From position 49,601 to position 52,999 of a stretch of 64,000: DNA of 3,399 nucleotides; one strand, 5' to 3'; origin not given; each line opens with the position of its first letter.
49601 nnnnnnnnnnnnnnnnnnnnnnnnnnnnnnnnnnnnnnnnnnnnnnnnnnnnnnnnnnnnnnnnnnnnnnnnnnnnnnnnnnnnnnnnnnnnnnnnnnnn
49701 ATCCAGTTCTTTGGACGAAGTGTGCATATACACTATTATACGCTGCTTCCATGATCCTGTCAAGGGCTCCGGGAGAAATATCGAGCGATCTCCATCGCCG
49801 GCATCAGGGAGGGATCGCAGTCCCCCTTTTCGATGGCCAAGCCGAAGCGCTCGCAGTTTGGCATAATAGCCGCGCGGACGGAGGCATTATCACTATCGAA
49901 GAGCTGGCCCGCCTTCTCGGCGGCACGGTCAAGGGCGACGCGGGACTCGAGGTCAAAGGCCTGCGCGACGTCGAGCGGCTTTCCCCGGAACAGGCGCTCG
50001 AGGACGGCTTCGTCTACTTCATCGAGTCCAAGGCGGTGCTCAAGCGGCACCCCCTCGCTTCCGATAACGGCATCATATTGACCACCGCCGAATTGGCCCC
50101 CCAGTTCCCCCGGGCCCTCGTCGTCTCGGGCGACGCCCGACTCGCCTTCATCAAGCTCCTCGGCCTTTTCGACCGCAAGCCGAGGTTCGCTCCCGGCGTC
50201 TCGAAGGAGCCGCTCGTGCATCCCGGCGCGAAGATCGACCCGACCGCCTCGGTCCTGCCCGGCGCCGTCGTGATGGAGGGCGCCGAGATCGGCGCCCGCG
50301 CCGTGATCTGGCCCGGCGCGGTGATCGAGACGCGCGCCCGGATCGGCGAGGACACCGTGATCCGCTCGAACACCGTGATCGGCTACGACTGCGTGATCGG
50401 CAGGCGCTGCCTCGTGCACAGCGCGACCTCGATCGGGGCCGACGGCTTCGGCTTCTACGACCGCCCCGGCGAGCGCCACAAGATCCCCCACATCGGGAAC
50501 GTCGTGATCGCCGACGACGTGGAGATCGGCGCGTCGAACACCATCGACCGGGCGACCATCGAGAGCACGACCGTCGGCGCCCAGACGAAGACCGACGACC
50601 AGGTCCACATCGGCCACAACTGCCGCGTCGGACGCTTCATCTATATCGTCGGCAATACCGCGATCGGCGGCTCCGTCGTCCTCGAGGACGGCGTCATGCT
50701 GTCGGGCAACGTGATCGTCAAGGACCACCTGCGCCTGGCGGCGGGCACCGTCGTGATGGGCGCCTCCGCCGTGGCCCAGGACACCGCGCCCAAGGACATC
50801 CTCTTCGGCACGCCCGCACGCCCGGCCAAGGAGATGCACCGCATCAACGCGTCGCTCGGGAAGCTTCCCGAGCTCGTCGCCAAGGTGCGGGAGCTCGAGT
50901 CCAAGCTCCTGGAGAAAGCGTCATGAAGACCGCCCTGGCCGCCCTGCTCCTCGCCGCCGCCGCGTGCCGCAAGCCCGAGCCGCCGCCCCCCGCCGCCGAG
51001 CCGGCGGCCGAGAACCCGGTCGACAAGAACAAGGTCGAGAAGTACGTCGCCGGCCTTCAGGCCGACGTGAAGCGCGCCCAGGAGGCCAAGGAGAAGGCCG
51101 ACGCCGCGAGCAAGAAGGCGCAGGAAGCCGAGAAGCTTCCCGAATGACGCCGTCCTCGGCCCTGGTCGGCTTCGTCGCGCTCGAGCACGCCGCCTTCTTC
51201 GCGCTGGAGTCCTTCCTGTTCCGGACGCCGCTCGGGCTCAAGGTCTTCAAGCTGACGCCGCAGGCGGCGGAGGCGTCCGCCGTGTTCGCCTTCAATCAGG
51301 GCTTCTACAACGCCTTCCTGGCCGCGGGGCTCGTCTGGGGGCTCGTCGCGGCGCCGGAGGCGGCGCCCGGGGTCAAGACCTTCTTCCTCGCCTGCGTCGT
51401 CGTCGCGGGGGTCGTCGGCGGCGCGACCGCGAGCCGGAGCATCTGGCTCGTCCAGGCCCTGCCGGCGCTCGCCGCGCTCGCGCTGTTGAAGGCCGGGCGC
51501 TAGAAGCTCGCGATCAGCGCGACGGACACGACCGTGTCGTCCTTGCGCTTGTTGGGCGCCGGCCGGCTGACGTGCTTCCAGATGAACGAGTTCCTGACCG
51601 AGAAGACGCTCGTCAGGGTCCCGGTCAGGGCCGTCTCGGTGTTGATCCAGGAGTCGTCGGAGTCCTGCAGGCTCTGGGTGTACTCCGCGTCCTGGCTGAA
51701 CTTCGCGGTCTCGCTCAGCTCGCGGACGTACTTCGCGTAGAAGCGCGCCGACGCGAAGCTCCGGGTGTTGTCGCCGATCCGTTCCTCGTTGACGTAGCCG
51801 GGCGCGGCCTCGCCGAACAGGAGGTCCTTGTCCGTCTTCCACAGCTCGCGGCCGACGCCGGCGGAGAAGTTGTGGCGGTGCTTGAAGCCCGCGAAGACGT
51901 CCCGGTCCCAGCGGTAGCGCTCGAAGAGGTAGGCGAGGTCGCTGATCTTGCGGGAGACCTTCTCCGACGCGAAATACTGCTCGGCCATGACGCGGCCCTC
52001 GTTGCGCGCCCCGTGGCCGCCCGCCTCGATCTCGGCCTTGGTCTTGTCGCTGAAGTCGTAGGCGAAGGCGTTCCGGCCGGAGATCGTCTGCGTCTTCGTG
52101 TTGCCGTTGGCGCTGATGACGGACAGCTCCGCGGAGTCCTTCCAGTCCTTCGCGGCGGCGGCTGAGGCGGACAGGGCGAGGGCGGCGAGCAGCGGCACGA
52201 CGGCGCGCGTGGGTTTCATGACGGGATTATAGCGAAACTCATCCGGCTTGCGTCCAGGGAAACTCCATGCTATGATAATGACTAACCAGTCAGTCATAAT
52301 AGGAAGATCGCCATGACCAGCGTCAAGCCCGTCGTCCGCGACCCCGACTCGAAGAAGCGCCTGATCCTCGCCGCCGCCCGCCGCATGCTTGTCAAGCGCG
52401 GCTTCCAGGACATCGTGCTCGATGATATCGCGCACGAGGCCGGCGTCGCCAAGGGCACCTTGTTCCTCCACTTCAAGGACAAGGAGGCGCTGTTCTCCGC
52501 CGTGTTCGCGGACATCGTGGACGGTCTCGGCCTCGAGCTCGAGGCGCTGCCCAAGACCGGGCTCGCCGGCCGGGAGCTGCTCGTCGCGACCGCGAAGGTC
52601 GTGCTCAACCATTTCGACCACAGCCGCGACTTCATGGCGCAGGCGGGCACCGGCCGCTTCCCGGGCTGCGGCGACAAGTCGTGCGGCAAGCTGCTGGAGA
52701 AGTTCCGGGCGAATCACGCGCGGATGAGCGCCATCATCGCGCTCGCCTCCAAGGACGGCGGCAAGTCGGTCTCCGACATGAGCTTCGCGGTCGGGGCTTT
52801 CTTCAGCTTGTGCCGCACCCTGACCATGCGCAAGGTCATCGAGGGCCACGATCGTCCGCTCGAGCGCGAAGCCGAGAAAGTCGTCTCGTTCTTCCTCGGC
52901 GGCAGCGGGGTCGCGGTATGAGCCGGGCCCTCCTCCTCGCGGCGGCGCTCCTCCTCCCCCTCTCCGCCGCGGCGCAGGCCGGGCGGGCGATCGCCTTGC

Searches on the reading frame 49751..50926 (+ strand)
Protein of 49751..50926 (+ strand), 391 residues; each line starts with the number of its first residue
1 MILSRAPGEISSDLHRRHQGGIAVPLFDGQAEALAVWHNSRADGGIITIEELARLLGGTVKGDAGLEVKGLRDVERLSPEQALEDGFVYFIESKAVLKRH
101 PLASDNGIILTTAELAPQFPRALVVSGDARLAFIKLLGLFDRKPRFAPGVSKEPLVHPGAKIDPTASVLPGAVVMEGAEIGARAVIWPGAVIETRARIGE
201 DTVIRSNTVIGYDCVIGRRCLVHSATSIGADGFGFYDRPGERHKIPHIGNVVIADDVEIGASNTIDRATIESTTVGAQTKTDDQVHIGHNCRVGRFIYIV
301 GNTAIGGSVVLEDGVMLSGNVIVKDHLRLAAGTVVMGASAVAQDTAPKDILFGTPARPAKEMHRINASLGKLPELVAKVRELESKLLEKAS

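Call 46: search_protein_families(library=pfam, proteins=[window:49751-50926:+], max_evalue=0.001)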
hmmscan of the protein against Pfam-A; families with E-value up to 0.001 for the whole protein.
window:49751-50926:+ (391 aa): 5 families
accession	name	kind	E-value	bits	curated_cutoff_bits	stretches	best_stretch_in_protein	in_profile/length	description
PF00132.30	Hexapep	-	2.1e-22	78.3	27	2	160-193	2-35/36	Bacterial transferase hexapeptide (six repeats)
PF25084.1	LbH_EIF2B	-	4.1e-09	36.8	54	0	181-225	13-56/105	EIF2B subunit epsilon LbH domain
PF25087.1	GMPPB_C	-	4.2e-06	26.8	39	0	253-323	25-95/110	GMPPB C-terminal domain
PF21711.3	DCTN5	-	0.00041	20.5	40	0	202-227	102-127/182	Dynactin subunit 5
PF24894.1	Hexapep_GlmU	-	0.00048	20.6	23.3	0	166-225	18-80/104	GlmU-like, C-terminal hexapeptide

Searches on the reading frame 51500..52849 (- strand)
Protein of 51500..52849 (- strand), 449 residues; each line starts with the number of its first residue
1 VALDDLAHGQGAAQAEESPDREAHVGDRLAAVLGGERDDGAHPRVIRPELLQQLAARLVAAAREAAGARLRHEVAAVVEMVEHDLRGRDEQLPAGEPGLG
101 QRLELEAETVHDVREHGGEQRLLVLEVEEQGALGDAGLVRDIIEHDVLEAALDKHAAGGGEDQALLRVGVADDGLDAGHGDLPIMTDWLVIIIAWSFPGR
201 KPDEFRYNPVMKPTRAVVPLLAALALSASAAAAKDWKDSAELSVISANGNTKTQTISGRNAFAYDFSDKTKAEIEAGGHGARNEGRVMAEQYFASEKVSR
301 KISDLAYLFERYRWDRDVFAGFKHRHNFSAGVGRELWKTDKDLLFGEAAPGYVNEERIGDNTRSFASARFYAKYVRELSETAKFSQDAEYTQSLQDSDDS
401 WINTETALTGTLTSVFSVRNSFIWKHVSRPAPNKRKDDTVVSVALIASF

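Call 46: search_protein_families(library=pfam, proteins=[window:51500-52849:-], max_evalue=0.001)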
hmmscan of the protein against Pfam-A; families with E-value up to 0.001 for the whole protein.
window:51500-52849:- (449 aa): 1 family
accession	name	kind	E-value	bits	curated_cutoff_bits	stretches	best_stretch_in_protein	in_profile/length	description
PF04338.18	DUF481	-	1.9e-41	142.8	21.1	1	240-449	1-210/210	Protein of unknown function, DUF481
